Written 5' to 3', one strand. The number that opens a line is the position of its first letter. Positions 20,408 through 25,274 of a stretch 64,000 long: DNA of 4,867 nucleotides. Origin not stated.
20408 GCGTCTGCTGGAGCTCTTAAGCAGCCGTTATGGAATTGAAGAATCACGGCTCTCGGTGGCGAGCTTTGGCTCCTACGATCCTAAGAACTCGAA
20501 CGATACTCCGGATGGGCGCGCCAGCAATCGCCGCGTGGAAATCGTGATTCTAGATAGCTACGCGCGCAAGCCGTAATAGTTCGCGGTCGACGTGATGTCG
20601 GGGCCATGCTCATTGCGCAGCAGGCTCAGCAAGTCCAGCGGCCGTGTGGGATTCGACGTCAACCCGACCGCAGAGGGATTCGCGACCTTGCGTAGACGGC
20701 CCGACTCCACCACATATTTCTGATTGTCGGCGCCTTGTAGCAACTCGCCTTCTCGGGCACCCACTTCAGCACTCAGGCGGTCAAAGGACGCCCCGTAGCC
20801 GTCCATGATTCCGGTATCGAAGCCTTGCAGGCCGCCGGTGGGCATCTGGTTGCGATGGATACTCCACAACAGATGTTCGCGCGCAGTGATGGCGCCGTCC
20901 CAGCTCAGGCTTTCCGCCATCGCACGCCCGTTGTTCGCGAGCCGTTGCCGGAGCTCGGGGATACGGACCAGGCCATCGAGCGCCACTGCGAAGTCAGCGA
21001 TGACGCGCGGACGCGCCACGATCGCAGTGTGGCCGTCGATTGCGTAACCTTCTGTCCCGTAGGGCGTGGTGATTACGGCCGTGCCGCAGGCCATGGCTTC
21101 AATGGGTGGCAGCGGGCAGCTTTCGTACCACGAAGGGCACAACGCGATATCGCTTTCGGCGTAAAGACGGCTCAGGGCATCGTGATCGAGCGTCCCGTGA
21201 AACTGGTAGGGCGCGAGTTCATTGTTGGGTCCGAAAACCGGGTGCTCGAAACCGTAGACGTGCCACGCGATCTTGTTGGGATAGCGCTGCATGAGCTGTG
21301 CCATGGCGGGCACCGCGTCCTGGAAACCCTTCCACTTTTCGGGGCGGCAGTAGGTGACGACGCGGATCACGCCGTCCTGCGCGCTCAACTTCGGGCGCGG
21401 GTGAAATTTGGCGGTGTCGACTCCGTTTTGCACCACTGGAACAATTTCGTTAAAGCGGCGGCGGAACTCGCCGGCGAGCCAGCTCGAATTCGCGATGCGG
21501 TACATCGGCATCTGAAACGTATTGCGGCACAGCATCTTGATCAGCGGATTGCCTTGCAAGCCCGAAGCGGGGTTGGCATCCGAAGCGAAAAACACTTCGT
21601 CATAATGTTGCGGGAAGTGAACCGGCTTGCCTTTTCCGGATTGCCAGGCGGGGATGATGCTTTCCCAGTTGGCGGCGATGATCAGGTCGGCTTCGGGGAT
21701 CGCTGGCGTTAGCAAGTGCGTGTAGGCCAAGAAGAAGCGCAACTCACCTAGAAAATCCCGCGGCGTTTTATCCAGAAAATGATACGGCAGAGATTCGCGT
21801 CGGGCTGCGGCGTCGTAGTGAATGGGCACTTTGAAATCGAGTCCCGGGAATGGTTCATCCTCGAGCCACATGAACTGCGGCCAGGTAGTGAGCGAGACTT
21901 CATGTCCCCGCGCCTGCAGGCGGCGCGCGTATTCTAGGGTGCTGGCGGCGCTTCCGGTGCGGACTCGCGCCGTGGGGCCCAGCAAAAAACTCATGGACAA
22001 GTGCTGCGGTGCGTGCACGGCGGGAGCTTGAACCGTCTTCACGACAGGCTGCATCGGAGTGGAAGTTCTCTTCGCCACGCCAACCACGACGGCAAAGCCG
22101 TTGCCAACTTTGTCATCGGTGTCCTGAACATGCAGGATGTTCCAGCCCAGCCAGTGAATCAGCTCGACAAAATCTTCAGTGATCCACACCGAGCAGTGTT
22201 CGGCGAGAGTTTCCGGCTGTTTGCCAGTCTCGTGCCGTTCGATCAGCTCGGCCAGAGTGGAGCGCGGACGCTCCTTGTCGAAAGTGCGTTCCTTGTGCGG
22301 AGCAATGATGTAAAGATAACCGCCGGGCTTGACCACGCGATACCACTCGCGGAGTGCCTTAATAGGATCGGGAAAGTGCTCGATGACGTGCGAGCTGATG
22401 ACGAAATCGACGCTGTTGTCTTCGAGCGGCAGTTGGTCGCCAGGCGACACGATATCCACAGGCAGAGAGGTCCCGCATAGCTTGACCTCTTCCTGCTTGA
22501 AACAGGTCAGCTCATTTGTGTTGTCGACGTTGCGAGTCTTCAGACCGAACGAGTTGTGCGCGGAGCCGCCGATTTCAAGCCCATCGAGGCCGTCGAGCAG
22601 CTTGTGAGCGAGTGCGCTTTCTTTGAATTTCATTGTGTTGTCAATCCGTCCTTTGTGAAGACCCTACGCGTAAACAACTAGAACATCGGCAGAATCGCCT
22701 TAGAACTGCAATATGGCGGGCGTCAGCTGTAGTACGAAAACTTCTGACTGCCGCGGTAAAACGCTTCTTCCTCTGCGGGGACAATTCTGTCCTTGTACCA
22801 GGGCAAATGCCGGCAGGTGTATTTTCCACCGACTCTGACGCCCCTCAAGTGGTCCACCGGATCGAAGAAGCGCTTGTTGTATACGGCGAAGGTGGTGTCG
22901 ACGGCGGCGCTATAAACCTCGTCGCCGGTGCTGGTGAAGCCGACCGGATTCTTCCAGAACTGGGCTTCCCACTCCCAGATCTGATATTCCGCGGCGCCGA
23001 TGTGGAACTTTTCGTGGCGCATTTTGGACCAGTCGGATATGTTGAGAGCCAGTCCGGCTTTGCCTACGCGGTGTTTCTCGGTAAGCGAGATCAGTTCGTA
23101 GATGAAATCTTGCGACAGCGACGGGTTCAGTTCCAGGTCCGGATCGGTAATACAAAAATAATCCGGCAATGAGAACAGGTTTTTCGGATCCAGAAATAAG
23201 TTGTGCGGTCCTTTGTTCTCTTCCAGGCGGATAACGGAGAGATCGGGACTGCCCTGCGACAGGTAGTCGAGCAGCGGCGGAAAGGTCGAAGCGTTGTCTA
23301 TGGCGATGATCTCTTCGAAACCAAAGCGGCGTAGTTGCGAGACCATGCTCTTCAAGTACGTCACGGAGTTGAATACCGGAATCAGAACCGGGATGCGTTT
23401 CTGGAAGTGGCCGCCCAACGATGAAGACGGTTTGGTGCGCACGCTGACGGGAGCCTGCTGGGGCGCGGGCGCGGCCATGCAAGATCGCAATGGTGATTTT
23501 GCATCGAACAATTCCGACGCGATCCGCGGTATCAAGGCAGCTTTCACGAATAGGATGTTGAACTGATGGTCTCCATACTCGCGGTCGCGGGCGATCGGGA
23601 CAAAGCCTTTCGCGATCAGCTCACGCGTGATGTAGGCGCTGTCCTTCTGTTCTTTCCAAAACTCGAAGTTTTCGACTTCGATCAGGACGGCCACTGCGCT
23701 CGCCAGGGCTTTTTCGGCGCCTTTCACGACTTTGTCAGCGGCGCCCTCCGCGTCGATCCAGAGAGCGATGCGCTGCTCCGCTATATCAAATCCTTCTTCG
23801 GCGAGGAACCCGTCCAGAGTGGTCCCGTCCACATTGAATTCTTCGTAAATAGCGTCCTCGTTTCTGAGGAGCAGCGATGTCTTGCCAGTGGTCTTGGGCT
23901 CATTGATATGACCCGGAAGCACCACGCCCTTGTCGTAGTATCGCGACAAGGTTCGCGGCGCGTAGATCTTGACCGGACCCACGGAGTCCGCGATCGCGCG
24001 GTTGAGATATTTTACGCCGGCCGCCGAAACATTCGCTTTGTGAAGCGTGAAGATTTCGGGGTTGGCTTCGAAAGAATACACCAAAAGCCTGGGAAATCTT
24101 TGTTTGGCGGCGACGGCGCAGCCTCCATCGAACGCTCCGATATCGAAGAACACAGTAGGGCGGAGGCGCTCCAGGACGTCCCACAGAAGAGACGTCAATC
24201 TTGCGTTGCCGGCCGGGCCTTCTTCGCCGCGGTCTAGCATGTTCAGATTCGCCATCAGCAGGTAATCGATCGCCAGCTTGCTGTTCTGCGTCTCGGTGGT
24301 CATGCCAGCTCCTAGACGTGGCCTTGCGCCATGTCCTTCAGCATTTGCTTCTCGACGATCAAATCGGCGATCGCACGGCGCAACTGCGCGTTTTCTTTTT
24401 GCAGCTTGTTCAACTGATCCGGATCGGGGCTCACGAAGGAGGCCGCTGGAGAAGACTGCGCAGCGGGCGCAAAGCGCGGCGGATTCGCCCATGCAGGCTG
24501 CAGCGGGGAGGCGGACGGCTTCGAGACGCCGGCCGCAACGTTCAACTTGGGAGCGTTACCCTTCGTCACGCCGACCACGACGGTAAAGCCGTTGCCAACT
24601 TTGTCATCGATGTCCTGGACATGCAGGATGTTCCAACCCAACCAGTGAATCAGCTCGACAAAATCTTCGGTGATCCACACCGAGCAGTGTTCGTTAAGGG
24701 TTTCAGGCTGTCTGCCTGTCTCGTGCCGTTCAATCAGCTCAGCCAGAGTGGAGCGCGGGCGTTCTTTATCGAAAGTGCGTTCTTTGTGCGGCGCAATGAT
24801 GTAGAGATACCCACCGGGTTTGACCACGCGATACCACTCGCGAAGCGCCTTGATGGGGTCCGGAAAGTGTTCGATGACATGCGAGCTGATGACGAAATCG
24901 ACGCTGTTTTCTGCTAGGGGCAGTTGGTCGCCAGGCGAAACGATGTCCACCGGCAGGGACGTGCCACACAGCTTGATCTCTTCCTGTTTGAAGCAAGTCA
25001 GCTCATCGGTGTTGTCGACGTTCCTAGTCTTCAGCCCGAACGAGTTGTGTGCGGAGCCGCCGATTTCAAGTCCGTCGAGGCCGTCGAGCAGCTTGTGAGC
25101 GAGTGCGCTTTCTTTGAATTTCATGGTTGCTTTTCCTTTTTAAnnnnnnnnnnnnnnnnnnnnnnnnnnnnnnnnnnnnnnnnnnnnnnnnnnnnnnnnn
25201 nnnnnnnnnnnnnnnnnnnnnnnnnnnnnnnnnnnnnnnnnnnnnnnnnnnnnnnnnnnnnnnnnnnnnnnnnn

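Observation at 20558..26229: Glycosyl-/methyl-transferase island attached to the 3' end of the flgB-fliJ export operon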

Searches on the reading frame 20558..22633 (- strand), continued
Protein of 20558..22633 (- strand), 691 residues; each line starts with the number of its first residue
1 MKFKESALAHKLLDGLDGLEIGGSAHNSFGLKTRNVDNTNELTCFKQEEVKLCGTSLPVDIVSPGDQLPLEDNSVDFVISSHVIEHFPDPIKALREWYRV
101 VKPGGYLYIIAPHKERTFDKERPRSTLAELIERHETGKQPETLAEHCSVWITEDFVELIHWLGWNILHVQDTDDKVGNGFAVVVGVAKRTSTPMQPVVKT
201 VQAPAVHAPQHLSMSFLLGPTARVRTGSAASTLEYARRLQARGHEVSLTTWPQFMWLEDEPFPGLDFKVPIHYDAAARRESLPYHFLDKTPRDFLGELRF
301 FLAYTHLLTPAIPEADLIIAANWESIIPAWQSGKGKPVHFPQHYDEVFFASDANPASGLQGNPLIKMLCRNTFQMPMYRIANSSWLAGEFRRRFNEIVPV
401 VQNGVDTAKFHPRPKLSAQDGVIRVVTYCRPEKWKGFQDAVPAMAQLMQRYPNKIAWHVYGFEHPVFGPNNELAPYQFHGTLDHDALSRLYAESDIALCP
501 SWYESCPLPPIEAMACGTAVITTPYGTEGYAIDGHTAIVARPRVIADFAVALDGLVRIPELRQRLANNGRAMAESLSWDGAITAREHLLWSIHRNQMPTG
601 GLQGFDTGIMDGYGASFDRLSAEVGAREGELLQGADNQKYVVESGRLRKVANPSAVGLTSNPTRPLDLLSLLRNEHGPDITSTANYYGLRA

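Call 62: search_solved_structures(query=L005:8491-9969:+, max_evalue=0.001)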
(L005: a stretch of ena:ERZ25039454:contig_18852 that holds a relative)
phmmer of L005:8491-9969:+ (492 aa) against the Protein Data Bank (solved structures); distinct sequences matched with E-value up to 0.001: 14.
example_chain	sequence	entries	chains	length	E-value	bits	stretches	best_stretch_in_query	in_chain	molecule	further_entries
4dsg_A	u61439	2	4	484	4e-134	451.5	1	1-456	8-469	UDP-galactopyranose mutase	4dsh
3ukh_A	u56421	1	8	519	1.2e-121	410.3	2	4-333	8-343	UDP-galactopyranose mutase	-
3ukl_A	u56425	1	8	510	1.3e-121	410.2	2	4-333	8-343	UDP-galactopyranose mutase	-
3uka_A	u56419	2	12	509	1.3e-121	410.2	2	4-333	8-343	UDP-galactopyranose mutase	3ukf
3ute_A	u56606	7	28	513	1.5e-121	410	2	4-332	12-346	UDP-galactopyranose mutase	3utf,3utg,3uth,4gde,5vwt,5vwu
3ukk_A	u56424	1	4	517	3.2e-121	408.9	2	4-333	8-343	UDP-galactopyranose mutase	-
3ukq_A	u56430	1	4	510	3.2e-121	408.9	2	4-333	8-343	UDP-galactopyranose mutase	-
3ukp_A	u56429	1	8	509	8.6e-121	407.5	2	4-333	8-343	UDP-galactopyranose mutase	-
4u8k_A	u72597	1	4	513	1e-120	407.2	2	4-332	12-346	UDP-galactopyranose mutase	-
4u8i_A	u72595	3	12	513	1.9e-120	406.3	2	4-332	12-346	UDP-galactopyranose mutase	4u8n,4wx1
4u8l_A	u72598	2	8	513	1.9e-120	406.3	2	4-332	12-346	UDP-galactopyranose mutase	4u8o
4u8m_A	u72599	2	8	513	2.6e-120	405.9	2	4-332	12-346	UDP-galactopyranose mutase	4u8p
4u8j_A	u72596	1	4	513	2.6e-120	405.9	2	4-332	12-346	UDP-galactopyranose mutase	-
5hhf_A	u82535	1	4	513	3.6e-120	405.4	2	4-332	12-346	UDP-galactopyranose mutase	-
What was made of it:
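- On Flagellin glycosylation island (FGI): Type-B relatives carry UDP-galactopyranose mutase (call 62).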

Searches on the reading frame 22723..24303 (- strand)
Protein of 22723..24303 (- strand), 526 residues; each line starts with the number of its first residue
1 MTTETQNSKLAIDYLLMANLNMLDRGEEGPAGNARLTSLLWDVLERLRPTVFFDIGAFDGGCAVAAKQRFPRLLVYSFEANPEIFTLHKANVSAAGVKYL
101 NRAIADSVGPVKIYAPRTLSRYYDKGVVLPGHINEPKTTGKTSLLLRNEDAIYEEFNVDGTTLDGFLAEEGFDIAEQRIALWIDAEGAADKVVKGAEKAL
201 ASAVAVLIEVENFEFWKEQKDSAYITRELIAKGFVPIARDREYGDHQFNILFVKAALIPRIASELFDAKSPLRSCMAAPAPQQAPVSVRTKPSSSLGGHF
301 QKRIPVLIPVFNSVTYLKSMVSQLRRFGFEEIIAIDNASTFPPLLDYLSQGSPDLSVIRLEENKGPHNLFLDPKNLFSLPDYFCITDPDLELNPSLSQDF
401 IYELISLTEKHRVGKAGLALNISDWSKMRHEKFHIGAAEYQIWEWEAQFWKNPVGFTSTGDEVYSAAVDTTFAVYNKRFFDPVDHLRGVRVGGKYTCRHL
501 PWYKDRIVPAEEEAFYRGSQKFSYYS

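Call 5: search_protein_families(library=pfam, proteins=[window:22723-24303:-], max_evalue=0.01)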
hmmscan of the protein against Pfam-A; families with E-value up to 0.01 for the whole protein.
window:22723-24303:- (526 aa): 2 families
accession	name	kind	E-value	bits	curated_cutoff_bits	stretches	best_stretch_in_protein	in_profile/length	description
PF05050.19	Methyltransf_21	-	2.8e-11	44.3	22.7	1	54-234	1-171/173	Methyltransferase FkbM domain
PF00535.33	Glycos_transf_2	-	5.6e-06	26.8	23.3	1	306-400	2-99/168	Glycosyl transferase family 2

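Call 6: search_protein_families(library=ncbifam, proteins=[window:22723-24303:-], max_evalue=0.01)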
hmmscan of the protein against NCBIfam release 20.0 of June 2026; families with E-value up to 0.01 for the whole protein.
window:22723-24303:- (526 aa): 3 families
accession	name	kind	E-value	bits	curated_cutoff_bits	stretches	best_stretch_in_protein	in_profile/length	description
TIGR01444.1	fkbM_fam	subfamily_domain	5.9e-15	56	37.7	1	51-210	1-142/143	FkbM family methyltransferase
TIGR02469.1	CbiT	equivalog_domain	9.9e-05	22.6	78.3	1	44-99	12-70/124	precorrin-6Y C5,15-methyltransferase (decarboxylating) subunit CbiT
NF006138.0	PRK08287.1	equivalog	0.00036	20.4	210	1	25-113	8-94/189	decarboxylating cobalt-precorrin-6B (C(15))-methyltransferase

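Call 38: find_related_loci(query=window:22723-24303:-, collection=metagenome_contigs, flank=10000)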
Query window:22723-24303:- (526 aa) in metagenome_contigs; peptide patterns used: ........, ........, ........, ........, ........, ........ (x = any residue, [..] = any of these).
86 stretches matched a pattern; 24 encode a relative of the query (tblastn E <= 1e-3); 23 distinct loci.
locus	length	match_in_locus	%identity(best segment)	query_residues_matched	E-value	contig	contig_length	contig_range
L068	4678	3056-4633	92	1-526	0e+0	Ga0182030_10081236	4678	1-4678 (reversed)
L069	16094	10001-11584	92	1-526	0e+0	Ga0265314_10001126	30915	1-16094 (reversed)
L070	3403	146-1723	91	1-526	0e+0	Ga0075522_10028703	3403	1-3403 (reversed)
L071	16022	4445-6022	90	1-526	0e+0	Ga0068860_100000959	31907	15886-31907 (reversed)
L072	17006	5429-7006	90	1-526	0e+0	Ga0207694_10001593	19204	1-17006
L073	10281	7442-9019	90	1-526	0e+0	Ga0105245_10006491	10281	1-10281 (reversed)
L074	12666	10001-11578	90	1-526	0e+0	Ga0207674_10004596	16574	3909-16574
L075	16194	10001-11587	87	1-526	0e+0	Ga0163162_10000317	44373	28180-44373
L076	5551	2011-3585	87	1-526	0e+0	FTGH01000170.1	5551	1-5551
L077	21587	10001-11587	85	1-526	0e+0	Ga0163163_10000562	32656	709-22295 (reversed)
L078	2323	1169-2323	92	1-385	0e+0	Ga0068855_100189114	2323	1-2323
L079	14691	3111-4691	67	1-525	0e+0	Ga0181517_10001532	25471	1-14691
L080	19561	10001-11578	90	1-526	0e+0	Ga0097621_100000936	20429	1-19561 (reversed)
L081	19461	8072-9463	48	33-526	2e-145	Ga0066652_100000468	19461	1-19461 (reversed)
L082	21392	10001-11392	47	33-526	3e-139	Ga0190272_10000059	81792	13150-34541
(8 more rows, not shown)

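Call 43: search_protein_families(library=pfam, proteins=[L079:653-1735:+, L079:1740-2882:+, L079:4806-6974:-, L079:6976-10152:-, L082:4271-5602:-, L082:5693-7042:-, L082:7148-8731:-, L082:11426-12877:-, L082:13039-14181:+, L082:14233-16002:+], max_evalue=0.0001)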
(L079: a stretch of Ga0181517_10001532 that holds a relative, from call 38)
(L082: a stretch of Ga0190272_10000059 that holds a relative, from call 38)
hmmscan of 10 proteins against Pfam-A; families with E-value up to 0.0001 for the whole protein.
L079:653-1735:+ (360 aa): 0 families

L079:1740-2882:+ (380 aa): 3 families
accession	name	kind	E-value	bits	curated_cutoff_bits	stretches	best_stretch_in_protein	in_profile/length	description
PF07993.18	NAD_binding_4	-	3.1e-50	171.2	20.1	1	20-255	1-258/258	Male sterility protein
PF01370.27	Epimerase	-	1.3e-11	44.8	20.9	1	18-211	1-177/240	NAD dependent epimerase/dehydratase family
PF16363.11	GDP_Man_Dehyd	-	4.7e-08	33.3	27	1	20-159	2-137/332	GDP-mannose 4,6 dehydratase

L079:4806-6974:- (722 aa): 0 families

L079:6976-10152:- (1058 aa): 3 families
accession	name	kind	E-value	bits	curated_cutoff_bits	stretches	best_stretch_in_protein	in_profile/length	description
PF25183.1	OMP_b-brl_4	-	2.1e-155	519.8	30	1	248-1051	18-838/838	Outer membrane beta barrel domain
PF13620.12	CarboxypepD_reg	-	5.8e-11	43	32.3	1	47-113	4-74/82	Carboxypeptidase regulatory-like domain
PF13715.12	CarbopepD_reg_2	-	5e-06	26.9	32.2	1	47-109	3-65/88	CarboxypepD_reg-like domain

L082:4271-5602:- (443 aa): 3 families
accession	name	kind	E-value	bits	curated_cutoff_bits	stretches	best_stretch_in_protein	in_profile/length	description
PF02518.31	HATPase_c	-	4.5e-16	59.7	26.4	1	341-442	2-108/111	Histidine kinase-, DNA gyrase B-, and HSP90-like ATPase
PF13188.13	PAS_8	-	4e-05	23.8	21.8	0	127-176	2-52/65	PAS domain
PF08448.16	PAS_4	-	4.4e-05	24.1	23.1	0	135-174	4-43/110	PAS fold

L082:5693-7042:- (449 aa): 10 families
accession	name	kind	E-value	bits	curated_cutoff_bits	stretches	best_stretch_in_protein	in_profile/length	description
PF00158.32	Sigma54_activat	-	4.1e-63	212.5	20.2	1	149-315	1-167/168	Sigma-54 interaction domain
PF25601.1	AAA_lid_14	-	5.9e-24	84.2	27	1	321-391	1-71/87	AAA+ ATPase lid domain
PF00072.30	Response_reg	-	1.4e-21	77.2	30.2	1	5-119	1-110/111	Response regulator receiver domain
PF14532.12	Sigma54_activ_2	-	6e-18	65.8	25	1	153-320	4-138/138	Sigma-54 interaction domain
PF02954.25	HTH_8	-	3.8e-12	46.2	22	1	406-447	1-42/42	Bacterial regulatory protein, Fis family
PF07728.20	AAA_5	-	7e-08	33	22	1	172-295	1-127/139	AAA domain (dynein-related subfamily)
PF18024.7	HTH_50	-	1.5e-07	31.4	27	1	407-449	8-49/50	Helix-turn-helix domain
PF00004.35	AAA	-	3.2e-07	31.3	21.2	1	173-304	1-125/131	ATPase family associated with various cellular activities (AAA)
PF01078.27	Mg_chelatase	-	3.2e-05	23.9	20.3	0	232-294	97-161/207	Magnesium chelatase, subunit ChlI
PF07724.20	AAA_2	-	3.8e-05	24.2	27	1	171-298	4-132/166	AAA domain (Cdc48 subfamily)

L082:7148-8731:- (527 aa): 6 families
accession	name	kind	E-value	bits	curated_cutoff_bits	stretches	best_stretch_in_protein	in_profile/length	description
PF01078.27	Mg_chelatase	-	2.8e-95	318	20.3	1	209-414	1-205/207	Magnesium chelatase, subunit ChlI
PF13541.12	ChlI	-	1.2e-42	145.1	27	1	36-158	1-121/121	Subunit ChlI of Mg-chelatase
PF13335.12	Mg_chelatase_C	-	1.4e-31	109.3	26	1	423-519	2-94/94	Magnesium chelatase, subunit ChlI C-terminal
PF07728.20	AAA_5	-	1.5e-10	41.6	22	1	232-369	1-125/139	AAA domain (dynein-related subfamily)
PF00493.29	MCM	-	9.1e-09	35.2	23.3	1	308-372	114-177/224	MCM P-loop domain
PF05362.19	Lon_C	-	1.7e-06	28.2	21.1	1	82-162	98-176/205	Lon protease (S16) C-terminal proteolytic domain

L082:11426-12877:- (483 aa): 2 families
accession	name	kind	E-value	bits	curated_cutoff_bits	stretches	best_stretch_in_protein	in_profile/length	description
PF00224.27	PK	-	2.1e-111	372.6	30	1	1-322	1-328/328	Pyruvate kinase, barrel domain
PF02887.21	PK_C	-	5.3e-21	75.3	28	1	353-451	3-100/114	Pyruvate kinase, alpha/beta domain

L082:13039-14181:+ (380 aa): 1 family
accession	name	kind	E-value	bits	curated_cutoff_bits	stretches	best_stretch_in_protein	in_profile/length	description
PF13472.12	Lipase_GDSL_2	-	3.2e-05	25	32.9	0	129-252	3-123/178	GDSL-like Lipase/Acylhydrolase family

L082:14233-16002:+ (589 aa): 0 families
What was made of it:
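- Tried and rejected: The contexts of distant FkbM::GT2 homologues (L079, L082) were neither flagellar nor polysaccharide loci, so they did not discriminate between explanations (call 43).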

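Call 60: search_solved_structures(query=window:22723-24303:-, max_evalue=0.01)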
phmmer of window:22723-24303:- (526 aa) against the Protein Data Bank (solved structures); distinct sequences matched with E-value up to 0.01: 0.

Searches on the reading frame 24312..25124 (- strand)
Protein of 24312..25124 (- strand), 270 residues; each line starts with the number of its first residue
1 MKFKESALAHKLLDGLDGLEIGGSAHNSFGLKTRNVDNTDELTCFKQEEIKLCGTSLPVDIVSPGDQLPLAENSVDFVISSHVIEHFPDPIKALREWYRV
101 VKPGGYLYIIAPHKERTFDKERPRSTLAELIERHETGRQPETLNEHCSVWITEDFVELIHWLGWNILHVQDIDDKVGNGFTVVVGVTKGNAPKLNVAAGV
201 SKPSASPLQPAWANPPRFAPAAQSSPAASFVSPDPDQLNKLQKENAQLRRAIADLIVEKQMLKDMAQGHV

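Call 5: search_protein_families(library=pfam, proteins=[window:24312-25124:-], max_evalue=0.01)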
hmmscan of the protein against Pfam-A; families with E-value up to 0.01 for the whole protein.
window:24312-25124:- (270 aa): 6 families
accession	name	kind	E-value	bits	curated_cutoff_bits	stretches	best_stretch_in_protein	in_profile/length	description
PF08241.18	Methyltransf_11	-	1.8e-15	57.8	21.2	1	61-109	47-95/95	Methyltransferase domain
PF13489.12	Methyltransf_23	-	5.9e-11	42.8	27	1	72-168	79-163/164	Methyltransferase domain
PF01209.24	Ubie_methyltran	-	2.4e-08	34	20.1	1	46-111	88-153/233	ubiE/COQ5 methyltransferase family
PF13847.12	Methyltransf_31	-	1e-07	32.2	27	1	67-126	65-114/145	Methyltransferase domain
PF13649.12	Methyltransf_25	-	2.5e-07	31.7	27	1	65-105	55-97/97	Methyltransferase domain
PF08242.18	Methyltransf_12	-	5.1e-07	30.8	30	1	70-107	64-98/98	Methyltransferase domain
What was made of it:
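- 24312..25124 (-): MT2: 270-aa class I SAM methyltransferase module plus a Pro/Ala-rich linker and a short coiled-coil tail. Methyltransf_11 at 57.8 bits (call 5).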

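Call 6: search_protein_families(library=ncbifam, proteins=[window:24312-25124:-], max_evalue=0.01)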
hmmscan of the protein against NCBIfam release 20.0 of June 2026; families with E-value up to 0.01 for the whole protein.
window:24312-25124:- (270 aa): 18 families
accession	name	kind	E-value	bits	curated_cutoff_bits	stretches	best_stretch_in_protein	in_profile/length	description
NF045667.1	MTase_DVU1556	equivalog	1.6e-08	34.3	155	1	63-110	73-120/213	DVU_1556 family methyltransferase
NF008823.0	PRK11873.1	subfamily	7.7e-08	32.1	263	1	66-109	138-181/272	arsenite methyltransferase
NF041537.1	ArsM_AhpD_UU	exception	8.5e-07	28.1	510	1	65-109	136-180/345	arsenite methyltransferase/AhpD domain selenoprotein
TIGR01934.1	MenG_MenH_UbiE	subfamily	9.5e-07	28.3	158.35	1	65-116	97-148/223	ubiquinone/menaquinone biosynthesis methyltransferase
NF041536.1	ArsM_DUF2284_UU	exception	1.1e-06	27.3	575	1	63-110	134-181/459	arsenite methyltransferase/DUF2284 domain selenoprotein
TIGR02752.1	MenG_heptapren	equivalog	1.4e-05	24.7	419.85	1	67-110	107-150/231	demethylmenaquinone methyltransferase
NF001243.0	PRK00216.1-4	equivalog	1.9e-05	24.1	235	1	67-109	109-151/237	demethylmenaquinone methyltransferase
NF047649.1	MTase_UXPK_star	exception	2.1e-05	23.7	460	1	62-109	134-181/283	methyltransferase/UXPK-star double selenoprotein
NF001244.0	PRK00216.1-5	equivalog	4.8e-05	22.8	216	1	66-115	110-159/236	bifunctional demethylmenaquinone methyltransferase/2-methoxy-6-polyprenyl-1,4-benzoquinol methylase UbiE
TIGR02072.1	BioC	equivalog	0.0001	22.2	184.95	1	66-108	89-131/244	malonyl-ACP O-methyltransferase BioC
NF038099.1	AsSugarArsM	exception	0.0001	21.6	400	1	67-120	127-182/321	arsenosugar biosynthesis arsenite methyltransferase ArsM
NF001241.0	PRK00216.1-2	equivalog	0.0003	20.5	327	1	63-109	101-147/231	demethylmenaquinone methyltransferase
NF040539.1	AST_met_ArsM_2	exception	0.00047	20.1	240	1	66-106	120-160/262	putative arsinothricin biosynthesis methyltransferase ArsM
NF001240.0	PRK00216.1-1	equivalog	0.00088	18.4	378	1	63-111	122-170/251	bifunctional demethylmenaquinone methyltransferase/2-methoxy-6-polyprenyl-1,4-benzoquinol methylase UbiE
NF045823.1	PthPhpthDimycoMt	equivalog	0.0014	17.8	300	1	64-108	121-165/256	phthiotriol/phenolphthiotriol dimycocerosates methyltransferase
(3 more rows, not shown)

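Call 82: search_protein_families(library=phrogs, proteins=[window:24312-25124:-], max_evalue=0.001)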
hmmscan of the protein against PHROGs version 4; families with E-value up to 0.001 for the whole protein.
window:24312-25124:- (270 aa): 4 families
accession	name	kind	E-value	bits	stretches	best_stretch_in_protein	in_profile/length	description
phrog_22502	-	other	2.1e-07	32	1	68-115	130-179/276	methyltransferase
phrog_6636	-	other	1.8e-05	25.3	1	63-118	61-118/177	methyltransferase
phrog_23522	-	unknown function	3.4e-05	24.5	1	67-181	110-229/273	-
phrog_32762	-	other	0.00038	21.6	1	55-111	55-111/180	SAM-dependent methyltransferase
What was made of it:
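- Closest known: PHROG 7162 phage glycosyltransferases. Same: This is the best family-level match for GT1: full length, E 7e-34 (call 82).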

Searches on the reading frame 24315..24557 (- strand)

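Call 53: search_protein_families(library=pfam, proteins=[window:24315-24557:-], max_evalue=1)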
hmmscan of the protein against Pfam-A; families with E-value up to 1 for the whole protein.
seq(81 aa): 3 families
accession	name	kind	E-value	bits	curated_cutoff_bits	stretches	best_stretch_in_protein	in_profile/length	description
PF15615.11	TerB_C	-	0.038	14.7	26.3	1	36-72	11-47/148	TerB-C domain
PF15960.10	DUF4763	-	0.097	12.3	30.1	1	24-67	69-112/236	Domain of unknown function (DUF4763)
PF01527.26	HTH_Tnp_1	-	0.17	12.6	24.1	1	41-64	52-75/75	Transposase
